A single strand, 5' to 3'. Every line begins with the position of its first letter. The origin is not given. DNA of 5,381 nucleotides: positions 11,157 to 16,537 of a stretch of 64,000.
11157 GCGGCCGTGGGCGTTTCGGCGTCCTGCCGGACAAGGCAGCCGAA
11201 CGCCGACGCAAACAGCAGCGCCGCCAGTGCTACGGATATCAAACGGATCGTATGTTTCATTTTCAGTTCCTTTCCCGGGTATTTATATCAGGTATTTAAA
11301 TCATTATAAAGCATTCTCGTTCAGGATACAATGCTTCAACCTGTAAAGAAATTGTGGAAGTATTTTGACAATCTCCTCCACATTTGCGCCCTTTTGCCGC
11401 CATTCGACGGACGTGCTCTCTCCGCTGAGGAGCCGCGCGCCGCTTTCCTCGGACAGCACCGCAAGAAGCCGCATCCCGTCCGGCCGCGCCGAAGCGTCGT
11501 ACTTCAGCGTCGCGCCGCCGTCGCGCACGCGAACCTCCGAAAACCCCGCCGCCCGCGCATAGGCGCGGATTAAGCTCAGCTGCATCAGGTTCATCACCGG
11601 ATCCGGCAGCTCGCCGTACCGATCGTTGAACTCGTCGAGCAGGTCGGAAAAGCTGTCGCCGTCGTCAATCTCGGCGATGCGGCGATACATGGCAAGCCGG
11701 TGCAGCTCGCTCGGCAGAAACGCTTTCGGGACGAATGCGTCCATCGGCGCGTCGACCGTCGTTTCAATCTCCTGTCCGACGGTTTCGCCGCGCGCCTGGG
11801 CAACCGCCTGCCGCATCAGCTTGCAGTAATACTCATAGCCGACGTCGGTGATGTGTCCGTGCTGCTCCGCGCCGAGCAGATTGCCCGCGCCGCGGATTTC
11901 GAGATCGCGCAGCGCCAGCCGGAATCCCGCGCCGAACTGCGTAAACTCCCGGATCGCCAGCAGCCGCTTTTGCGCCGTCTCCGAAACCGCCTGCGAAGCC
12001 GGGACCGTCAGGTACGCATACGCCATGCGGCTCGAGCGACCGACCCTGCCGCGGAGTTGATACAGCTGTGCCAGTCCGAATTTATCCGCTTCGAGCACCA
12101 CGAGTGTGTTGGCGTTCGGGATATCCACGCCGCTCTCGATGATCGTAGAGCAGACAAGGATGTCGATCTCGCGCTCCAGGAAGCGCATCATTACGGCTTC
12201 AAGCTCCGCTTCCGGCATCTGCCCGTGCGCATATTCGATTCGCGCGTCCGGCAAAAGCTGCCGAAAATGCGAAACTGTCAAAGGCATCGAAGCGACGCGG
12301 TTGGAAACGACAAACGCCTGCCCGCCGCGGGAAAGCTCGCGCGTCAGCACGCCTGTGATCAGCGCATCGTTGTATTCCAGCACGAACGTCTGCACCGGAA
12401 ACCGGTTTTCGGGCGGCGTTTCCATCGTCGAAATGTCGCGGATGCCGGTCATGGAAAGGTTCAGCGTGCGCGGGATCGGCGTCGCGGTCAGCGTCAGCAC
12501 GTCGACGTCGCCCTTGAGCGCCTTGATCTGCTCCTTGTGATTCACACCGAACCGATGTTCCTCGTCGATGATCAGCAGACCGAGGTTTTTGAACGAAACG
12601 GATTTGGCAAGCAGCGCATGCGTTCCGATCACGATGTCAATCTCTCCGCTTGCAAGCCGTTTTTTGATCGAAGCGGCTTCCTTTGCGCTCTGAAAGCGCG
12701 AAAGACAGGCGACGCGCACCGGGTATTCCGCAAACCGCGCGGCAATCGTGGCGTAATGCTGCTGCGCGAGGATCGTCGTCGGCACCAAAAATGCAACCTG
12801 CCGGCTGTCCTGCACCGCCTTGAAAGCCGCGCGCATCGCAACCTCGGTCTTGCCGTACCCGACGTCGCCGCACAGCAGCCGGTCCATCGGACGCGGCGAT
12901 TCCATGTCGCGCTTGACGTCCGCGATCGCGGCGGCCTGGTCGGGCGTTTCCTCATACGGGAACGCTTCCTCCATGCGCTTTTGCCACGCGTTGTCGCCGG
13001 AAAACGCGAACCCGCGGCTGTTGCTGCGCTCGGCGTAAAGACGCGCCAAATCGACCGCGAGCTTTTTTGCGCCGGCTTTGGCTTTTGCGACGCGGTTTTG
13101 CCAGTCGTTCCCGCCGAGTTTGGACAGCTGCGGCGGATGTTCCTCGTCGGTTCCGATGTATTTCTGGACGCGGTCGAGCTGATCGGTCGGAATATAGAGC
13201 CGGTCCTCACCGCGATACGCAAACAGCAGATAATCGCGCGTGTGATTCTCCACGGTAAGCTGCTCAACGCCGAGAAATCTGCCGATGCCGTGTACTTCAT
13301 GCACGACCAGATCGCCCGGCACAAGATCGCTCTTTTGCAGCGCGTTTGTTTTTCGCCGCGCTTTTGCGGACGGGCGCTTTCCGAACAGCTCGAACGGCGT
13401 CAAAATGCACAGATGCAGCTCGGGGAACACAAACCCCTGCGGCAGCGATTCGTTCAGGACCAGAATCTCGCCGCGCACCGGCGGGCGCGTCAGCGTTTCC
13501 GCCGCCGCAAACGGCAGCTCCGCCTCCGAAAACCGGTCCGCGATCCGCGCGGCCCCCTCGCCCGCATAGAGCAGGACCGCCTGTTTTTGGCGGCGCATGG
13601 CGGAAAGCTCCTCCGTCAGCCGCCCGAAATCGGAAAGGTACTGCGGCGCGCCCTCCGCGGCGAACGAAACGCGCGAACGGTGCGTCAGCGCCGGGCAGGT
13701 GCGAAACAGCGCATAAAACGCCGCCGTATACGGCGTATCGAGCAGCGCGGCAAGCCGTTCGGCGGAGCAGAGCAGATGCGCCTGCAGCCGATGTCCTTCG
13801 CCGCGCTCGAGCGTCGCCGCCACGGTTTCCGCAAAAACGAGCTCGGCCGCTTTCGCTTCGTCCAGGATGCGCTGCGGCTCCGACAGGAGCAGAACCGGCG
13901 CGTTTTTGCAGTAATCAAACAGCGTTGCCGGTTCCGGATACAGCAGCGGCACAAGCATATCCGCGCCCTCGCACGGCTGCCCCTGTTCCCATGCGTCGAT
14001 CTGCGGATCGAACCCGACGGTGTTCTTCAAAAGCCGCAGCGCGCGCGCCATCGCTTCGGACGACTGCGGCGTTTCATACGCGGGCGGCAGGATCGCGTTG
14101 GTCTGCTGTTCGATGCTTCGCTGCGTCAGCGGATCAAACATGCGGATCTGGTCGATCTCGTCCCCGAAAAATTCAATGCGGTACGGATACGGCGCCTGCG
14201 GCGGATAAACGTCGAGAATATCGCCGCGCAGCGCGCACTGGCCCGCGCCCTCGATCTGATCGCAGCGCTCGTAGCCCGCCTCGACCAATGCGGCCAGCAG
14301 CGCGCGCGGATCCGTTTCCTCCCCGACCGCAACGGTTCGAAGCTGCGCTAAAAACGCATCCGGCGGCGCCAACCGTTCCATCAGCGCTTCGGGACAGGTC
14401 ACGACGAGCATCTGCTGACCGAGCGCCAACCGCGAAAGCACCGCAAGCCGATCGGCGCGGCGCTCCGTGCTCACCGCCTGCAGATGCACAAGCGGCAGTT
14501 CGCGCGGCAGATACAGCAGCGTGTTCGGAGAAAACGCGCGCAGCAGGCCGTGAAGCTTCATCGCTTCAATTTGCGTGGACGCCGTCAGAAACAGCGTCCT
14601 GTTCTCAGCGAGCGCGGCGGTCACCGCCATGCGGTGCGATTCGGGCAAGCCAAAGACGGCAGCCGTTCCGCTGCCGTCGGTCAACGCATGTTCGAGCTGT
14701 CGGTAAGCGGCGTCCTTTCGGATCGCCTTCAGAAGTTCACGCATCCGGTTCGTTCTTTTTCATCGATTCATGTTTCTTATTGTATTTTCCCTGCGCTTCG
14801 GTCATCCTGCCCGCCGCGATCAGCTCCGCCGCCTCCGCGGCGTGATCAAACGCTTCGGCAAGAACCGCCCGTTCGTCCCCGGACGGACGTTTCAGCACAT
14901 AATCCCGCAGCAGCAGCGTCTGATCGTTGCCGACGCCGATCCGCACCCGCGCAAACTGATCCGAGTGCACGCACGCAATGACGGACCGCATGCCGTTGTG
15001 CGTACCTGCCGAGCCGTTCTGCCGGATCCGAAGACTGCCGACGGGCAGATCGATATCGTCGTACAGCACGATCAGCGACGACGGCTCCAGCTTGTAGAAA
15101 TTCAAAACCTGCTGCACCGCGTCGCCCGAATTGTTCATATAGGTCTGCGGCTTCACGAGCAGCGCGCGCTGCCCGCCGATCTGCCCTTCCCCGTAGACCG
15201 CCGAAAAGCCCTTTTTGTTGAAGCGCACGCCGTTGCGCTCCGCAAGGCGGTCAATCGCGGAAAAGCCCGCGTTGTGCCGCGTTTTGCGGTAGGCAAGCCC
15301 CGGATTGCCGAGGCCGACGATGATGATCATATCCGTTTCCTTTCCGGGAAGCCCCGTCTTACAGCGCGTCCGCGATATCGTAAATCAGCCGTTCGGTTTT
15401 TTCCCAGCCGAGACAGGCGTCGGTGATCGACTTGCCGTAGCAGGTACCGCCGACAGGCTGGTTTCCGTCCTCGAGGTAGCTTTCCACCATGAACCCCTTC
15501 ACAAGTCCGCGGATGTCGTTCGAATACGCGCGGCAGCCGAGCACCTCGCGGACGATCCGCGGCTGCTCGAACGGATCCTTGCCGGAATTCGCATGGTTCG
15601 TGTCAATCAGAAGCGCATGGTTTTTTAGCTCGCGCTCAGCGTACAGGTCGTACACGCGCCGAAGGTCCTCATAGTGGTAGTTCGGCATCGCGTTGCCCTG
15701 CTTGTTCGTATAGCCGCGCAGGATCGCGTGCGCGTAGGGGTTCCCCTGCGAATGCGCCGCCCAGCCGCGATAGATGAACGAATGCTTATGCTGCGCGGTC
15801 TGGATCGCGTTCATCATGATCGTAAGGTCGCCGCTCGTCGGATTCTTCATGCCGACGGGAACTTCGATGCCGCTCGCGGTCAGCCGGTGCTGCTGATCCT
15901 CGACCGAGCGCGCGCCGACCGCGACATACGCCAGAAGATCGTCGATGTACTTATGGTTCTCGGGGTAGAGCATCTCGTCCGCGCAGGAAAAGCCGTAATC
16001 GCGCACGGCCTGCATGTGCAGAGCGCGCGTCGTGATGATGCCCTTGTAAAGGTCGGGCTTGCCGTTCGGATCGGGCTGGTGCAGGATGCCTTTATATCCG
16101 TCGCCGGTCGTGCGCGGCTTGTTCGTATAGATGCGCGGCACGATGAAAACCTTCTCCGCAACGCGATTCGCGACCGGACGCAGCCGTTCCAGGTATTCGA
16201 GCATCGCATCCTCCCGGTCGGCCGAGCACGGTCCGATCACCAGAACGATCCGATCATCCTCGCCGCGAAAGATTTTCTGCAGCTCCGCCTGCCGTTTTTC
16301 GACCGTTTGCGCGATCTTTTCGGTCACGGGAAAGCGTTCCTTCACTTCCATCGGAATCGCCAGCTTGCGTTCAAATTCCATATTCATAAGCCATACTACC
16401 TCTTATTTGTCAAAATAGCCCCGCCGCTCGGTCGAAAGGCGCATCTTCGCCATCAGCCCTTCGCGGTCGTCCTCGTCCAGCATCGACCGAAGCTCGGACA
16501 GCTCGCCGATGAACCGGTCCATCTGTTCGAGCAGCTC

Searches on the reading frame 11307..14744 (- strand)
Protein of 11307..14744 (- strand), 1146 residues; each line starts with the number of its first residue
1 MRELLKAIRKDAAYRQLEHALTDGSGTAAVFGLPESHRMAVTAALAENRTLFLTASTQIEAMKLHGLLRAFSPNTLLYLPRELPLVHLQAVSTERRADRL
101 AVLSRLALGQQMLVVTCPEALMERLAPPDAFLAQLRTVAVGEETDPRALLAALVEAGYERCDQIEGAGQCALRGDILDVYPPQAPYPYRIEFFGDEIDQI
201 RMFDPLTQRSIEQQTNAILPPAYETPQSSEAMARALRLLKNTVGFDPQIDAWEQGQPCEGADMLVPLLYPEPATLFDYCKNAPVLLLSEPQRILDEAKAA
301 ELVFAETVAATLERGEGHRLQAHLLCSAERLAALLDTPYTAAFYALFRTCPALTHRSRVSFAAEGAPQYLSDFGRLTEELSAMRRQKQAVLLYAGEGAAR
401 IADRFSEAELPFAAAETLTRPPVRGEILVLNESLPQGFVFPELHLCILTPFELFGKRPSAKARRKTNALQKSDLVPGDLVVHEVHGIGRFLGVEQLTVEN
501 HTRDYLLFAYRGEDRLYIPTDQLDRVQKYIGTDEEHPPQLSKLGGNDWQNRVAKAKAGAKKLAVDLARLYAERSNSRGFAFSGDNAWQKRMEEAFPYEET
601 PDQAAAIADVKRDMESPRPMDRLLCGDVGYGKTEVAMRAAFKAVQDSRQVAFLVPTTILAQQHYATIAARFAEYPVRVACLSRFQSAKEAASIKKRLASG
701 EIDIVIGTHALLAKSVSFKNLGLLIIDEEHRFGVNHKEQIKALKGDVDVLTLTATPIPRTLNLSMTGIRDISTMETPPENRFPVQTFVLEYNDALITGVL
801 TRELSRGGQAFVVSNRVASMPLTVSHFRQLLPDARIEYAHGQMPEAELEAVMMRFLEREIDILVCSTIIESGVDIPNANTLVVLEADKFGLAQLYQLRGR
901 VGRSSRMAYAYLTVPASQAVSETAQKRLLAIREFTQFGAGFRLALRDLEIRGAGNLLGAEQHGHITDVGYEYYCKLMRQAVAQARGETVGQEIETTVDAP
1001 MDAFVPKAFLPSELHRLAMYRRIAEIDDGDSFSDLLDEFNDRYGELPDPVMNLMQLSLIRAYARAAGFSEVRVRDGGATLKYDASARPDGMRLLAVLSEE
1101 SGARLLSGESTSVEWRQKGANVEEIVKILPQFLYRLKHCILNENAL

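Call 96: search_protein_families(library=pfam, proteins=[window:11307-14744:-], max_evalue=0.0001)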
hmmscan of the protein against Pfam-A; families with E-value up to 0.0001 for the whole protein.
window:11307-14744:- (1146 aa): 7 families
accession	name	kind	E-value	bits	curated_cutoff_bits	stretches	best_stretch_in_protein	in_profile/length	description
PF00270.35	DEAD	-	3.9e-27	95.5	26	1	600-760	1-163/167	DEAD/DEAH box helicase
PF17757.6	UvrB_inter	-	1.7e-24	86.2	22.9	1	138-222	3-88/91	UvrB interaction domain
PF03461.20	TRCF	-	4.6e-20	72.2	25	1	1000-1089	2-91/95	TRCF domain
PF00271.37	Helicase_C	-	4.7e-20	72.3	23.5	1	800-904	10-109/110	Helicase conserved C-terminal domain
PF02559.22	CarD_TRCF_RID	-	1e-19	70.8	23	1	475-530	2-57/57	CarD-like/TRCF RID domain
PF04851.21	ResIII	-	4.2e-12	46.7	22.5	1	600-756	5-162/164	Type III restriction enzyme, res subunit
PF00176.29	SNF2-rel_dom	-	1.4e-05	24.8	24.9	1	622-761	20-168/290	SNF2-related domain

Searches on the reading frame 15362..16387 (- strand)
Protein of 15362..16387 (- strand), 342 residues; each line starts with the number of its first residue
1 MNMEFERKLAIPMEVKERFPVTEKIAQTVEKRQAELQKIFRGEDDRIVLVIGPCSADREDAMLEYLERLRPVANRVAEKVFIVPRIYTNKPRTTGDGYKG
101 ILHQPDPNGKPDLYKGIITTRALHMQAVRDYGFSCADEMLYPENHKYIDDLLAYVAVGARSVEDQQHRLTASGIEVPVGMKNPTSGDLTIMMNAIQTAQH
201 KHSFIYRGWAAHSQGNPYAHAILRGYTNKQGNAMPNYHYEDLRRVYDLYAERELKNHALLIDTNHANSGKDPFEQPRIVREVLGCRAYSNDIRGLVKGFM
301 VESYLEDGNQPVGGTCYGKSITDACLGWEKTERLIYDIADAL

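Call 96: search_protein_families(library=pfam, proteins=[window:15362-16387:-], max_evalue=0.0001)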
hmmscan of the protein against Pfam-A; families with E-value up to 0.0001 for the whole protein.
window:15362-16387:- (342 aa): 1 family
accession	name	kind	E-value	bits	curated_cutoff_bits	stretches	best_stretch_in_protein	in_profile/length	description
PF00793.26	DAHP_synth_1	-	1e-45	156.2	25.5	1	34-333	8-267/270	DAHP synthetase I family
